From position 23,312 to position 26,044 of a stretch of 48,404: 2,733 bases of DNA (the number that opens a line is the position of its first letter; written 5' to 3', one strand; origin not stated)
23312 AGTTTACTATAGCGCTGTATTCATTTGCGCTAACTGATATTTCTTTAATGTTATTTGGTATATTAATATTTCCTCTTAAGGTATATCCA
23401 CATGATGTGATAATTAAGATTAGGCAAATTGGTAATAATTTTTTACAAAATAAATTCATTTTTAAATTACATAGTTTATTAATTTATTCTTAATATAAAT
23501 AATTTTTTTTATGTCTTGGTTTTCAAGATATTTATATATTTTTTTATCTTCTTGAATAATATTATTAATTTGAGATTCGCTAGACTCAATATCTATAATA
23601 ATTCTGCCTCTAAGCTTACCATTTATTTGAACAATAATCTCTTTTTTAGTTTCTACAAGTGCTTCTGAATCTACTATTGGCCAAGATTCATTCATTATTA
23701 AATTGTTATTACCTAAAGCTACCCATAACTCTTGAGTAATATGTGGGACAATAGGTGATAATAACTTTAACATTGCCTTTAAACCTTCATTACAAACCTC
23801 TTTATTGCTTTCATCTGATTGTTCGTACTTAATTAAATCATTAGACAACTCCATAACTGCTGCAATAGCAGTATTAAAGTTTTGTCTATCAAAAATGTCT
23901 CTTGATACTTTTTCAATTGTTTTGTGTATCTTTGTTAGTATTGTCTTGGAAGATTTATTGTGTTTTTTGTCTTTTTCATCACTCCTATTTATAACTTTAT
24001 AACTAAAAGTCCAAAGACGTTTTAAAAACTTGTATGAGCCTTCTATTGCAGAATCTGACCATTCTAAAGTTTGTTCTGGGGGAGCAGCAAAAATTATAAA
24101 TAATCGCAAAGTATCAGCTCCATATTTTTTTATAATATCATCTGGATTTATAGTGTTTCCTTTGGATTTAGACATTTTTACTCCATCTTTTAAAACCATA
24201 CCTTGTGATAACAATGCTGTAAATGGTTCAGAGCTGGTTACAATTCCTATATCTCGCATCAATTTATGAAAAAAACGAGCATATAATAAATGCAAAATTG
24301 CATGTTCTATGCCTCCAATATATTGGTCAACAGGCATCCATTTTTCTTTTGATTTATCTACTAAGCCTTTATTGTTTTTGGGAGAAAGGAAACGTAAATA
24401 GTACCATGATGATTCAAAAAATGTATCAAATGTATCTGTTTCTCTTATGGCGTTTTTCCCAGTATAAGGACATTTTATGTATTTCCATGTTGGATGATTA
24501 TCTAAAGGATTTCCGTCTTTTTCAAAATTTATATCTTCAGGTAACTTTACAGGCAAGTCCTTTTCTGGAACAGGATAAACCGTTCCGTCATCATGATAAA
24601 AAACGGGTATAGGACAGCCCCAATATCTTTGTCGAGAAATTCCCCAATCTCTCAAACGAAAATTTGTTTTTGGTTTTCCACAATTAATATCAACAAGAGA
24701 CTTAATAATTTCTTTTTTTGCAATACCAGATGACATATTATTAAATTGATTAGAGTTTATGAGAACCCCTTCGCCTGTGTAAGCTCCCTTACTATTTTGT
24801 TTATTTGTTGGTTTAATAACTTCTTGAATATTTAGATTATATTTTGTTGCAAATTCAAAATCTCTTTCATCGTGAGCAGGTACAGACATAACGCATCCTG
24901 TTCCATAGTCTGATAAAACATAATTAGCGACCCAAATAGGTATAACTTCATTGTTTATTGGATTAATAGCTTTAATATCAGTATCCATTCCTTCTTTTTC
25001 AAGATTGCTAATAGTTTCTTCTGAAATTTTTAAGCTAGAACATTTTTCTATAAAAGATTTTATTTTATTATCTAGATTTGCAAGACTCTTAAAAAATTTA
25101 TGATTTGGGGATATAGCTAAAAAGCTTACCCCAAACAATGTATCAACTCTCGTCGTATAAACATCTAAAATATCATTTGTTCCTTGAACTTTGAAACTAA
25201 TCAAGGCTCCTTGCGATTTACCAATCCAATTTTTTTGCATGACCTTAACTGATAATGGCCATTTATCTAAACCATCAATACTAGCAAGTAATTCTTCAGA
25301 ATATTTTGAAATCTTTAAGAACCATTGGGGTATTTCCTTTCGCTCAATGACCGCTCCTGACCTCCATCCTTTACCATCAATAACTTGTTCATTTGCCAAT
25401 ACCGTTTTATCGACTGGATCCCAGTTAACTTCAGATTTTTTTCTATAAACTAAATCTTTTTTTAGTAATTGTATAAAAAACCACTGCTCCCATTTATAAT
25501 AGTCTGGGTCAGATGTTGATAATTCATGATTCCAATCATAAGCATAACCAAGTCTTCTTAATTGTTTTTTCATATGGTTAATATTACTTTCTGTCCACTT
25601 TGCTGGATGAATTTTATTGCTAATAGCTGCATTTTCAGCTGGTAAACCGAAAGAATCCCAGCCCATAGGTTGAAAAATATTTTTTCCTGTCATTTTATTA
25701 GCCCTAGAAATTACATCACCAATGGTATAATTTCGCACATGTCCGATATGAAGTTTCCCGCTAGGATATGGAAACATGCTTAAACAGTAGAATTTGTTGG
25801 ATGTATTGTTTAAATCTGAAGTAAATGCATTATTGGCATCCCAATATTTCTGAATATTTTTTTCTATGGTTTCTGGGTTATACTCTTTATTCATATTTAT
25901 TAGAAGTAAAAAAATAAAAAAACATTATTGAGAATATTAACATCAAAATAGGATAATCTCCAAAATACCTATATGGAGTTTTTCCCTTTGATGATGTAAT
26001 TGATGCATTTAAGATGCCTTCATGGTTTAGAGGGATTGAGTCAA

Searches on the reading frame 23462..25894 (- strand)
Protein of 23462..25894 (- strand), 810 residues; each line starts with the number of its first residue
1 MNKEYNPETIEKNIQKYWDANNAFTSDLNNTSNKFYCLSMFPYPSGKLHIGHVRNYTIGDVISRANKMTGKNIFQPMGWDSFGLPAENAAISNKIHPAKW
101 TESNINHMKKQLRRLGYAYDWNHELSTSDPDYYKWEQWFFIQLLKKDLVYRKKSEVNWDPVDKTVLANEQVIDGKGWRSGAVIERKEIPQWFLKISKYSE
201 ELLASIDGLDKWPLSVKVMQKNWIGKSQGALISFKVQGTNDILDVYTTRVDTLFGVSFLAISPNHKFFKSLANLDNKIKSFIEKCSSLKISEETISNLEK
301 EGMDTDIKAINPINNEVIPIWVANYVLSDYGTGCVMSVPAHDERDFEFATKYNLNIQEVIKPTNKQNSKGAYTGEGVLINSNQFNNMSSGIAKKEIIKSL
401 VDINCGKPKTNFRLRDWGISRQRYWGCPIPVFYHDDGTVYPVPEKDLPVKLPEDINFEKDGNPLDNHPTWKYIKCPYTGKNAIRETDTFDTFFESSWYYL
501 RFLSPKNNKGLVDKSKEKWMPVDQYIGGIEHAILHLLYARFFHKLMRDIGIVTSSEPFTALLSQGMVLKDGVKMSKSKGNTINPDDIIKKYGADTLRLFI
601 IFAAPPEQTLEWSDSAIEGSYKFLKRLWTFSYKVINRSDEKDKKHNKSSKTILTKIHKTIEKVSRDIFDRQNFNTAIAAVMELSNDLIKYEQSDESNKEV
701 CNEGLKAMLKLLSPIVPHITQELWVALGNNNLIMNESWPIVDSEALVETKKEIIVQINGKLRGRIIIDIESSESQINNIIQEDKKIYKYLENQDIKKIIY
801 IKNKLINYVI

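Call 33: list_cluster_members(proteins=[window:23462-25894:-, window:37351-38700:-, window:20376-20795:-, window:18020-18415:+, window:19006-20310:-, window:31595-34459:+, window:10736-13804:-])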
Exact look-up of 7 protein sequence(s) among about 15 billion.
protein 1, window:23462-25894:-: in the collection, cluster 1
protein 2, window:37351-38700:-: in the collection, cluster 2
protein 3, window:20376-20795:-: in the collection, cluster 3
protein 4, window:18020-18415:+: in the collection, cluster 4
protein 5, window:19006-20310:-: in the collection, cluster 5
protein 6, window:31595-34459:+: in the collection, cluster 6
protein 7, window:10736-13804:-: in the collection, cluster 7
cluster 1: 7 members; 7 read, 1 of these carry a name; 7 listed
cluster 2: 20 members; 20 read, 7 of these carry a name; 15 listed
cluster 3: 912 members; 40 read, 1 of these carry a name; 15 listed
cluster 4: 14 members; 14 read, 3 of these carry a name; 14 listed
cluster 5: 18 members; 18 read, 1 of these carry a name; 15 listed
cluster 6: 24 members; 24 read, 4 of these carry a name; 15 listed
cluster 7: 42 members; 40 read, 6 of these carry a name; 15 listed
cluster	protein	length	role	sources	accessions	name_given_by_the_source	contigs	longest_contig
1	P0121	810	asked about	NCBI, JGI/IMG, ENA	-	-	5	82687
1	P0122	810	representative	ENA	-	-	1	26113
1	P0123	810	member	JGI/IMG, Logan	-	leucyl-tRNA synthetase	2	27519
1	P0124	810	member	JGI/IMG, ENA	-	-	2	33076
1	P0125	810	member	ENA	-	-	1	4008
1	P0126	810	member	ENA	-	-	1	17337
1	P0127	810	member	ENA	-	-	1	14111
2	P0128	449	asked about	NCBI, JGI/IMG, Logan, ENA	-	-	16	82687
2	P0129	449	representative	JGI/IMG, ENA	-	preprotein translocase subunit SecY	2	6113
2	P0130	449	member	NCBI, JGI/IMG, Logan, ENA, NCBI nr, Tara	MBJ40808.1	MAG: preprotein translocase subunit SecY [Gammaproteobacteria bacterium] | preprotein translocase subunit SecY [Gammaproteobacteria bacterium] | strand:+ start:9301 stop:10650 length:1350 start_codon:yes stop_codon:yes ...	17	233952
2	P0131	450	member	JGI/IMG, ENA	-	preprotein translocase subunit SecY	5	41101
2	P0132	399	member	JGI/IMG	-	-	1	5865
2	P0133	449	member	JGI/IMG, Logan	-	preprotein translocase subunit SecY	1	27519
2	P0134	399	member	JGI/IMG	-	preprotein translocase subunit SecY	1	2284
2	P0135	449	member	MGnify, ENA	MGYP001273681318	FL=1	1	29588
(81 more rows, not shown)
